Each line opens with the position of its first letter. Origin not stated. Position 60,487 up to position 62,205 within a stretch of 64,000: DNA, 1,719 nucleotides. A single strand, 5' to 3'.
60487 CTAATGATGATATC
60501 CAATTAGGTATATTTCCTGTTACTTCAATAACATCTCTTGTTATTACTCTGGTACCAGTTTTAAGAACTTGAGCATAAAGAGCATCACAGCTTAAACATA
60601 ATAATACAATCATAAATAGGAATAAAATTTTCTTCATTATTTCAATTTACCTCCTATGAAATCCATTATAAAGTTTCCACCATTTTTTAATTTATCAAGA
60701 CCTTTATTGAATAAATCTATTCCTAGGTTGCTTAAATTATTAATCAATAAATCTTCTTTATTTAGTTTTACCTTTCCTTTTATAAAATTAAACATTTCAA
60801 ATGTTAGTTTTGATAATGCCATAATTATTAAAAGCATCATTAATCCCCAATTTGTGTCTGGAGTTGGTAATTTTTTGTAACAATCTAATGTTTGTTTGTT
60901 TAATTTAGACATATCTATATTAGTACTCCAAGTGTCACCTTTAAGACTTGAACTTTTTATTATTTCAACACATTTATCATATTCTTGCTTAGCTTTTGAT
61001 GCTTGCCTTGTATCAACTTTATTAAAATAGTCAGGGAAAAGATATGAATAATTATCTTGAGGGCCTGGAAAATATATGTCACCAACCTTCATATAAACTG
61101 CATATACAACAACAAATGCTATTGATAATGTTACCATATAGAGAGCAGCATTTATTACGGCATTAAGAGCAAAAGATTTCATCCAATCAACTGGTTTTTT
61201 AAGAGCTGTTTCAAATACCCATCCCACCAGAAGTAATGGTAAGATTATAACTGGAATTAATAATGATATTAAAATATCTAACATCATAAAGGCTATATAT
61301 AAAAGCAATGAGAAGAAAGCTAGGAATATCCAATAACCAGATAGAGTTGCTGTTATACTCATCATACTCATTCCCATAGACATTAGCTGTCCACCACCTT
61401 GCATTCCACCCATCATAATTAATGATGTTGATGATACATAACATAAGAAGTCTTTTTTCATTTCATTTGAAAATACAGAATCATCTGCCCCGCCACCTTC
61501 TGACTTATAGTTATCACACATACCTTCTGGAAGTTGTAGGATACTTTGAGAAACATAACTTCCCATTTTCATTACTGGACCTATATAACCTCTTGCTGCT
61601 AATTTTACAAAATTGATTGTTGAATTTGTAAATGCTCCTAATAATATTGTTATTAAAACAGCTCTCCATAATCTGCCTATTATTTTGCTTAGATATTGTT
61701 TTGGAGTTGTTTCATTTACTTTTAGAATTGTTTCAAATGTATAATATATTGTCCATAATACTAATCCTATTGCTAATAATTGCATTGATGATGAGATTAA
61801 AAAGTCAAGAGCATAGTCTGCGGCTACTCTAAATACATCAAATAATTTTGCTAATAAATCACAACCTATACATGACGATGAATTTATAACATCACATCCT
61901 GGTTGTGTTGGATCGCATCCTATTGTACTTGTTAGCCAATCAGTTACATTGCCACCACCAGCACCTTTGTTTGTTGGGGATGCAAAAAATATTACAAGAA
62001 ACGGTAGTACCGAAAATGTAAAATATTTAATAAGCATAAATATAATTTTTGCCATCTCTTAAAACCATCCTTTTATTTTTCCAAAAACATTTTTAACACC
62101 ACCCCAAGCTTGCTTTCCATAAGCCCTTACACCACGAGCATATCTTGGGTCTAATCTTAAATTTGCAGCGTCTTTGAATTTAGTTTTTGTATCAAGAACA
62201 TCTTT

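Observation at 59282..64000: Tandem triplicated signal-peptide polytopic membrane proteins (VirB6/TrbL-like array)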

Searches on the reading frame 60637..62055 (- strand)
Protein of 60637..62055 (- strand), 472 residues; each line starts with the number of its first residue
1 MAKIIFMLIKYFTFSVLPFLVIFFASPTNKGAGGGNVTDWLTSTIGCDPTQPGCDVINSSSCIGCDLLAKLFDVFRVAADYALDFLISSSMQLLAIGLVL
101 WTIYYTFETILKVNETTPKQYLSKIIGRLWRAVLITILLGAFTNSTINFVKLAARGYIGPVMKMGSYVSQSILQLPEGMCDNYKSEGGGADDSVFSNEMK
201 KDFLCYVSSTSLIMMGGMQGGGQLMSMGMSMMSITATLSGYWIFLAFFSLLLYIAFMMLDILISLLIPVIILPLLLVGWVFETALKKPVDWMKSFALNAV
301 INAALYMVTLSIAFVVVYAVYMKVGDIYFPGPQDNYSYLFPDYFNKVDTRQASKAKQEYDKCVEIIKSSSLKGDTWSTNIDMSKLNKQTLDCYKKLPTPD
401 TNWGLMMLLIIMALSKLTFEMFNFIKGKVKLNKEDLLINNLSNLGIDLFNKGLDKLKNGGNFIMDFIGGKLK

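Call 3: search_protein_families(library=pfam, proteins=[window:60637-62055:-], max_evalue=1)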
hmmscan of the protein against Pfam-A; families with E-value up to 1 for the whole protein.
window:60637-62055:- (472 aa): 2 families
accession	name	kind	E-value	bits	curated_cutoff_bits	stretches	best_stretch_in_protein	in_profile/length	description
PF09741.14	DUF2045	-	0.07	13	25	1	287-313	66-92/231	Uncharacterized conserved protein (DUF2045)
PF04834.18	Adeno_E3_14_5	-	0.22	12.4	28.7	0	249-290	22-62/100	Early E3 14.5 kDa protein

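Call 4: search_protein_families(library=ncbifam, proteins=[window:60637-62055:-], max_evalue=1)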
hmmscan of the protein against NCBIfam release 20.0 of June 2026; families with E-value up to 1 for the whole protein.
window:60637-62055:- (472 aa): 0 families

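Call 7: find_encoding_contigs(protein=window:60637-62055:-, flank=10000, max_places=6)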
Protein window:60637-62055:- (472 aa): 1 contig read that carries it; 1 place shown.
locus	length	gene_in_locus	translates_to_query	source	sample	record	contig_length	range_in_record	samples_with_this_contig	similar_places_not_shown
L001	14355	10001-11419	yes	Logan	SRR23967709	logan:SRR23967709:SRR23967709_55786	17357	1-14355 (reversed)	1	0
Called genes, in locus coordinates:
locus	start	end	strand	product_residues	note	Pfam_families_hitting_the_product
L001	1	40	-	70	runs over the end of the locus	PF13467:RHH_4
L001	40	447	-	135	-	-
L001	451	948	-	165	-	-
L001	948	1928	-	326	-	-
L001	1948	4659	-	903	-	-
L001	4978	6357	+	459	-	-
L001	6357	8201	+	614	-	-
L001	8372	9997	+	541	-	-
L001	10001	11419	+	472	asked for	-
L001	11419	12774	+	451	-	-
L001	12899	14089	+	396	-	PF18454:Mtd_N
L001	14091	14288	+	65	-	-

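Call 10: search_protein_families(library=pfam, proteins=[L001:4978-6357:+, L001:6357-8201:+, L001:4743-4991:+, L001:1948-4749:-, L001:948-2012:-, L001:451-948:-, L001:40-447:-], max_evalue=1)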
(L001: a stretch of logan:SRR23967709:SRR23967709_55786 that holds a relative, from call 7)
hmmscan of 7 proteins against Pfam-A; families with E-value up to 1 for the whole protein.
L001:4978-6357:+ (459 aa): 3 families
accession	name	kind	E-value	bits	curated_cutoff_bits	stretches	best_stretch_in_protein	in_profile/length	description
PF11374.13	DUF3176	-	0.083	13.6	27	1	314-359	10-51/105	Protein of unknown function (DUF3176)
PF11511.13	RhodobacterPufX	-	0.12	12.4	25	1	261-301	15-53/67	Intrinsic membrane protein PufX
PF04531.18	Phage_holin_1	-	0.38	11.8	22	0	3-51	8-54/82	Bacteriophage holin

L001:6357-8201:+ (614 aa): 0 families

L001:4743-4991:+ (82 aa): 4 families
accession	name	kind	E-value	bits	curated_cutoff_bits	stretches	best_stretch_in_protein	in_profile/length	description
PF03311.19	Cornichon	-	0.005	17.5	29.2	1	9-60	51-101/122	Cornichon protein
PF04932.20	Wzy_C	-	0.019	15.2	31.7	1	6-58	19-67/149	O-Antigen ligase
PF01733.24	Nucleoside_tran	-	0.023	14.5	29.8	1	21-70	59-106/309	Nucleoside transporter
PF02209.24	VHP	-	0.025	14.9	27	1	53-77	9-33/36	Villin headpiece domain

L001:1948-4749:- (933 aa): 2 families
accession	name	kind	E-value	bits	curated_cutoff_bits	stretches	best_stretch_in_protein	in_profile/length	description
PF07443.18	HARP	-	0.00029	20.8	25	1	293-321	22-50/55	HepA-related protein (HARP)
PF11798.14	IMS_HHH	-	0.042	14.5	24.4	1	452-472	6-26/32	IMS family HHH motif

L001:948-2012:- (354 aa): 1 family
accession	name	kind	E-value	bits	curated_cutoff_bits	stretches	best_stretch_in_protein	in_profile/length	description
PF01529.25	DHHC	-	0.71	10.4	28.7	0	34-103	53-123/133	DHHC palmitoyltransferase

L001:451-948:- (165 aa): 0 families

L001:40-447:- (135 aa): 4 families
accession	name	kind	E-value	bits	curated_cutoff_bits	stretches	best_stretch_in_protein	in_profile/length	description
PF14567.11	SUKH_5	-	0.018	15.3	27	1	28-81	31-83/142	SMI1-KNR4 cell-wall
PF09346.15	SMI1_KNR4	-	0.026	15.5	25.4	1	27-92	10-81/125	SMI1 / KNR4 family (SUKH-1)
PF14568.11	SUKH_6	-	0.036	15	27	1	27-79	7-59/119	SMI1-KNR4 cell-wall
PF04310.18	MukB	-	0.043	14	23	1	13-45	190-222/226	MukB N-terminal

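Call 13: search_solved_structures(query=A1, max_evalue=10, show_alignments=2)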
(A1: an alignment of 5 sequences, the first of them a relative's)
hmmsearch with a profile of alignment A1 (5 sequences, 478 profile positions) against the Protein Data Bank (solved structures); distinct sequences matched with E-value up to 10: 1.
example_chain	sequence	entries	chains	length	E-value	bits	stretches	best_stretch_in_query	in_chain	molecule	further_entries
8ucj_b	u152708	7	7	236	0.23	13.5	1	104-189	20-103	Cytochrome c oxidase subunit 2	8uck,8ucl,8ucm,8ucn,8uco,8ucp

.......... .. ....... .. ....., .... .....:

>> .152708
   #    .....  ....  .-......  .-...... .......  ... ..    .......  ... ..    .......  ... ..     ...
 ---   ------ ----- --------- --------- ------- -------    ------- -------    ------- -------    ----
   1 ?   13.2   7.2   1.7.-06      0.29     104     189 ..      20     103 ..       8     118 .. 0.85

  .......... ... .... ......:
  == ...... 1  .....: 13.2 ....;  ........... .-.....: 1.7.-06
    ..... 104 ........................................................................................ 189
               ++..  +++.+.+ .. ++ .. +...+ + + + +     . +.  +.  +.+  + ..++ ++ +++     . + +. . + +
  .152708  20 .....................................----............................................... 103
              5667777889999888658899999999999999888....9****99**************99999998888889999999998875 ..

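Call 14: search_protein_families(library=phrogs, proteins=[L001:4978-6357:+, L001:6357-8201:+, window:60637-62055:-, L001:1948-4749:-, L001:948-2012:-, L001:4743-4991:+], max_evalue=0.1)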
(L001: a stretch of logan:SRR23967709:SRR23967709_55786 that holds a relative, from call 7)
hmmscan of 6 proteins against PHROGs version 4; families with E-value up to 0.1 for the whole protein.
L001:4978-6357:+ (459 aa): 0 families

L001:6357-8201:+ (614 aa): 0 families

window:60637-62055:- (472 aa): 0 families

L001:1948-4749:- (933 aa): 0 families

L001:948-2012:- (354 aa): 0 families

L001:4743-4991:+ (82 aa): 1 family
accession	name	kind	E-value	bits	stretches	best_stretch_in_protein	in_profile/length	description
phrog_7880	-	unknown function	0.046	14.3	1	37-74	83-120/202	-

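Call 16: find_homologous_proteins(query=A1, max_evalue=0.001)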
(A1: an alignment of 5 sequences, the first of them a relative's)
Query A1 (5 sequences) (459 aa, profile of the alignment): 2 proteins with E <= 0.001 among 8000 candidates.
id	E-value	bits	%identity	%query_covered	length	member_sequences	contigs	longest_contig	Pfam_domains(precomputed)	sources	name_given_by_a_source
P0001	9.5e-145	501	100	100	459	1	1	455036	-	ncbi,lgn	-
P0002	4.3e-64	235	48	100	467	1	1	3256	-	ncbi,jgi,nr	ncbi:MAG: hypothetical protein LBR35_01405 [Rickettsiales bacterium]|jgi:hypothetical protein|nr:hyp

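Call 20: find_encoding_contigs(protein=P0002, flank=10000)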
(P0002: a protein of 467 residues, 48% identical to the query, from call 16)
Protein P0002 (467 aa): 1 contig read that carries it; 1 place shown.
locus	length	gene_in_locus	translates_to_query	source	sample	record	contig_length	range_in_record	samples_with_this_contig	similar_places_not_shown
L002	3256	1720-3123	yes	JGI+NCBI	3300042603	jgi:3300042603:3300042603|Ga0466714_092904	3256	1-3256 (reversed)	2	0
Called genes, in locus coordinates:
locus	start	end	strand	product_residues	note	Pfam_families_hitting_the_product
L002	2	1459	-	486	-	PF07443:HARP (faint)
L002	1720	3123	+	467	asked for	-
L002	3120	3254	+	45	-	?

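Call 22: find_related_loci(query=A2, collection=genome_contigs, flank=10000)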
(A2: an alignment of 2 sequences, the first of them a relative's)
Query A2 (459 aa) in genome_contigs; peptide patterns used: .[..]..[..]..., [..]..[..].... (x = any residue, [..] = any of these).
200 stretches matched a pattern, but none encodes a relative of the query by tblastn (E <= 1e-3).

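Call 25: find_homologous_proteins(query=window:60637-62055:-, max_evalue=0.01)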
Query window:60637-62055:- (472 aa): 2 proteins with E <= 0.01 among 8000 candidates.
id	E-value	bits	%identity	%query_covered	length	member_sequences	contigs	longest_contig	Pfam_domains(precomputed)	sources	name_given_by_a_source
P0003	0.0e+0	1048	100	100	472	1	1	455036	-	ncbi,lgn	-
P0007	2.1e-134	467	56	79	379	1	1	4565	-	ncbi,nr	ncbi:MAG: hypothetical protein LBR35_02565, partial [Rickettsiales bacterium]|nr:hypothetical protei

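Call 26: find_encoding_contigs(protein=P0007, flank=10000)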
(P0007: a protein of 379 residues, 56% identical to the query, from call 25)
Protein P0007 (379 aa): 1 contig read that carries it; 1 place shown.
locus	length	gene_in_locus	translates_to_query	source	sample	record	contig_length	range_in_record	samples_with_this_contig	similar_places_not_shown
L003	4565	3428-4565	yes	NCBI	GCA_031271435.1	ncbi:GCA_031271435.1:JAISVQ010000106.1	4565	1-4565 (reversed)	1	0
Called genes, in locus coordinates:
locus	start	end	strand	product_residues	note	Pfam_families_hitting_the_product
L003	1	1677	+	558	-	?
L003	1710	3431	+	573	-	-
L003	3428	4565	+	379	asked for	?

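Call 31: search_protein_representatives(alignment_id=A3)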
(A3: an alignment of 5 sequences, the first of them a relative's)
Query: 5 sequences, 447 profile positions. Proteins with E-value up to 0.001 (for the whole library): 1320; up to 1e-10: 707; up to 1e-30: 12. The best 150 are listed.
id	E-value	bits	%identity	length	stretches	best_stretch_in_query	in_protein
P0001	7.3e-178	608.5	-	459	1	1-435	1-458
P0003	3.3e-143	494.3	-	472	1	1-437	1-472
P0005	8.3e-127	440.2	-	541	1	37-447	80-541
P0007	2.8e-61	224.2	-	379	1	7-354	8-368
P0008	3.1e-54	201.0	-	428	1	46-430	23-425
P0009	7.7e-52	193.1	-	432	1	46-411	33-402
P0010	5.4e-51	190.4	-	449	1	42-425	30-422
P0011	7.2e-35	137.2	-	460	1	48-401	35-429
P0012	1.7e-33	132.7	-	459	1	58-435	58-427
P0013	3.0e-33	131.9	-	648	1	1-417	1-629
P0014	4.6e-33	131.3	-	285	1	155-424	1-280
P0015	4.9e-33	131.2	-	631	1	44-408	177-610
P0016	1.2e-30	123.3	-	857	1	59-433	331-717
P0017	6.4e-28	114.3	-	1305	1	50-395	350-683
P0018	2.2e-27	112.5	-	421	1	46-402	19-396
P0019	5.3e-27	111.3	-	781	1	57-442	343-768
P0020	2.3e-26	109.2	-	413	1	64-423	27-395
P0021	2.6e-26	109.0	-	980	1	59-392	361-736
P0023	5.0e-26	108.1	-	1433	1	50-367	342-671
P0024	9.3e-26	107.2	-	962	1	49-391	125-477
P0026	1.0e-25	107.0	-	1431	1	32-420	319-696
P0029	4.1e-25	105.1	-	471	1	47-393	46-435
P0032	9.4e-25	103.9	-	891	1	60-383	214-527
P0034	1.2e-24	103.5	-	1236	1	59-401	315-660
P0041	4.4e-24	101.7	-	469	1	46-392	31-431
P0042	5.1e-24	101.5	-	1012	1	55-372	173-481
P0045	8.9e-24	100.6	-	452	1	59-424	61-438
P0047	1.0e-23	100.4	-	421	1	59-434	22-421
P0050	1.7e-23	99.7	-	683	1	28-392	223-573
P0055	2.1e-23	99.5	-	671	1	49-393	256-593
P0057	4.6e-23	98.3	-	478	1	58-431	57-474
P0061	8.3e-23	97.5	-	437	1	69-426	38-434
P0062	8.7e-23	97.4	-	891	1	60-391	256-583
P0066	1.7e-22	96.4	-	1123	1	60-390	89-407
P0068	2.6e-22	95.8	-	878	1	60-391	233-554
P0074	4.3e-22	95.1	-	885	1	60-390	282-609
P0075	4.7e-22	95.0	-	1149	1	44-328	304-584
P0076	5.1e-22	94.9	-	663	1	50-395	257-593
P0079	5.7e-22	94.7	-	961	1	61-329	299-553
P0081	7.4e-22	94.3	-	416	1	59-426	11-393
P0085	1.0e-21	93.9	-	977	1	59-391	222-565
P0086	1.1e-21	93.8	-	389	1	57-434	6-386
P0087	1.3e-21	93.5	-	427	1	47-334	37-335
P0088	1.5e-21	93.3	-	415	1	54-420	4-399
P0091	1.8e-21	93.0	-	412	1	57-435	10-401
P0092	2.1e-21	92.9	-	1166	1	54-391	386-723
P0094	2.4e-21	92.6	-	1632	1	55-422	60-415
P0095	2.5e-21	92.6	-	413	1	56-401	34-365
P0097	2.8e-21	92.4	-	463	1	57-395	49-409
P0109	9.3e-21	90.7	-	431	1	50-323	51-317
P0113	1.1e-20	90.4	-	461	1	60-347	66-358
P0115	1.2e-20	90.3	-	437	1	57-415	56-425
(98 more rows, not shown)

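Call 32: search_protein_families(library=pfam, proteins=[P0008, P0009, P0011, P0013, P0016, P0017, P0023, P0024, P0034, P0094], max_evalue=0.01)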
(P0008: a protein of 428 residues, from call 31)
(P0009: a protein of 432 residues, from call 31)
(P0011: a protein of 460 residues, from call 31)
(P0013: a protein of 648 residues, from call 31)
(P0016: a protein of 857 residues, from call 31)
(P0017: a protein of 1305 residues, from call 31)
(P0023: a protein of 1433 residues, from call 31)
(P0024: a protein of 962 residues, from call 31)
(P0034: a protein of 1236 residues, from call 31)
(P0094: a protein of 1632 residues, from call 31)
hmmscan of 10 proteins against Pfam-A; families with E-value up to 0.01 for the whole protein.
P0008 (428 aa): 0 families

P0009 (432 aa): 0 families

P0011 (460 aa): 1 family
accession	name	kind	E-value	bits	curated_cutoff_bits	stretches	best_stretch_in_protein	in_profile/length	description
PF04610.19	TrbL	-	0.0096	16.1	25.9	1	229-327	94-187/215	TrbL/VirB6 plasmid conjugal transfer protein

P0013 (648 aa): 0 families

P0016 (857 aa): 1 family
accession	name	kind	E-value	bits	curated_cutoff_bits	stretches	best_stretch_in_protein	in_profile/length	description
PF04610.19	TrbL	-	0.00028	21.2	25.9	1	514-624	82-190/215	TrbL/VirB6 plasmid conjugal transfer protein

P0017 (1305 aa): 1 family
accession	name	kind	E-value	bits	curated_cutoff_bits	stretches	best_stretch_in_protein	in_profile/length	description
PF01551.29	Peptidase_M23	-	1.9e-18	66.9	28.7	1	158-266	2-89/96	Peptidase family M23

P0023 (1433 aa): 1 family
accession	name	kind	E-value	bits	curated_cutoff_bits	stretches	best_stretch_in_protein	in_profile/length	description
PF01551.29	Peptidase_M23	-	9.8e-07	29.3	28.7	1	135-225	2-76/96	Peptidase family M23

P0024 (962 aa): 1 family
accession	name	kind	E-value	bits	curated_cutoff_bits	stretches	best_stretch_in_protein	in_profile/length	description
PF04610.19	TrbL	-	3e-05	24.3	25.9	1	298-427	80-192/215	TrbL/VirB6 plasmid conjugal transfer protein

P0034 (1236 aa): 2 families
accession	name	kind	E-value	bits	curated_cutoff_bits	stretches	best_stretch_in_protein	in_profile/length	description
PF01551.29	Peptidase_M23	-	1.7e-17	63.8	28.7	1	120-239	2-89/96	Peptidase family M23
PF04610.19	TrbL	-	0.0057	16.9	25.9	1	500-606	85-191/215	TrbL/VirB6 plasmid conjugal transfer protein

P0094 (1632 aa): 0 families

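Call 35: predict_structure(alignment_id=A4)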
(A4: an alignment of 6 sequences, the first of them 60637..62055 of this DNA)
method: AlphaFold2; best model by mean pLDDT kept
length: 472 residues; sequences in the alignment: 6
mean_pLDDT: 54.1   pTM: 0.50
mean pLDDT of the five models: 54.1, 51.9, 50.8, 50.4, 49.7
residues with pLDDT >= 90: 0; 70-90: 56; 50-70: 223; < 50: 193
segments of 3 or more residues with pLDDT < 50: 1-64, 142-146, 182-190, 324-356, 376-381, 397-409, 411-413, 415-419, 424-472
pLDDT, mean of each block of 10 residues (from residue 1): 43 40 35 38 39 35 52 65 69 72 66 53 67 67 53 70 69 55 45 67 68 59 57 61 63 66 71 71 63 71 70 62 43 35 37 49 63 49 55 52 44 49 44 36 35 37 37 32
secondary structure, 60 per line:
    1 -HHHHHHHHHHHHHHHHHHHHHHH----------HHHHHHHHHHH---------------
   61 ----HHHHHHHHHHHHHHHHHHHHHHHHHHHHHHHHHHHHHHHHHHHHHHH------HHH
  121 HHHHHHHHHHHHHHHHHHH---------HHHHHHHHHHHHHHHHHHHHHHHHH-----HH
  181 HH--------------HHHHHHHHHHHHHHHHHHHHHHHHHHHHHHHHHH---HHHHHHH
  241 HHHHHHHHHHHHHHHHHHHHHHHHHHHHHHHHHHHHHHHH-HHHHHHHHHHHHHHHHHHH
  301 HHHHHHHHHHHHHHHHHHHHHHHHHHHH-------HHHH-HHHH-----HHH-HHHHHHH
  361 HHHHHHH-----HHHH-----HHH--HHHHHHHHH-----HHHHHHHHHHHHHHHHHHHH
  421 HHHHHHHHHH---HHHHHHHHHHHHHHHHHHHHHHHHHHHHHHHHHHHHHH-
elements in order: H2-24 H35-45 H65-111 H118-139 H149-173 H179-182 H197-230 H234-280 H282-328 H336-339 H341-344 H354-367 H373-376 H387-395 H401-430 H434-471

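Call 36: search_protein_families(library=pfam, alignment_id=A5, max_evalue=0.1)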
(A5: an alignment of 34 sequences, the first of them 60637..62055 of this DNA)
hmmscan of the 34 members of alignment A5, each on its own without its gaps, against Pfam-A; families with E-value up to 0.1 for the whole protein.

A. member 1, window:60637-62055:- (472 aa): 1 family
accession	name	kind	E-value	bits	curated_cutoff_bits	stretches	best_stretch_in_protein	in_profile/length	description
PF09741.14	DUF2045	-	0.07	13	25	0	287-313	66-92/231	Uncharacterized conserved protein (DUF2045)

B. families by the number of members that match (of 34 scanned): 8 families
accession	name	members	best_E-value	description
PF04610.19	TrbL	7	2e-10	TrbL/VirB6 plasmid conjugal transfer protein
PF12725.13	DUF3810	1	0.0029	Protein of unknown function (DUF3810)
PF14201.11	DUF4318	1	0.0031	Domain of unknown function (DUF4318)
PF04286.17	DUF445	1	0.025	Protein of unknown function (DUF445)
PF02468.20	PsbN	1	0.036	Photosystem II reaction centre N protein (psbN)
PF16765.10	Pim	1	0.048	Pesticin immunity protein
PF09741.14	DUF2045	1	0.07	Uncharacterized conserved protein (DUF2045)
PF11374.13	DUF3176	1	0.083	Protein of unknown function (DUF3176)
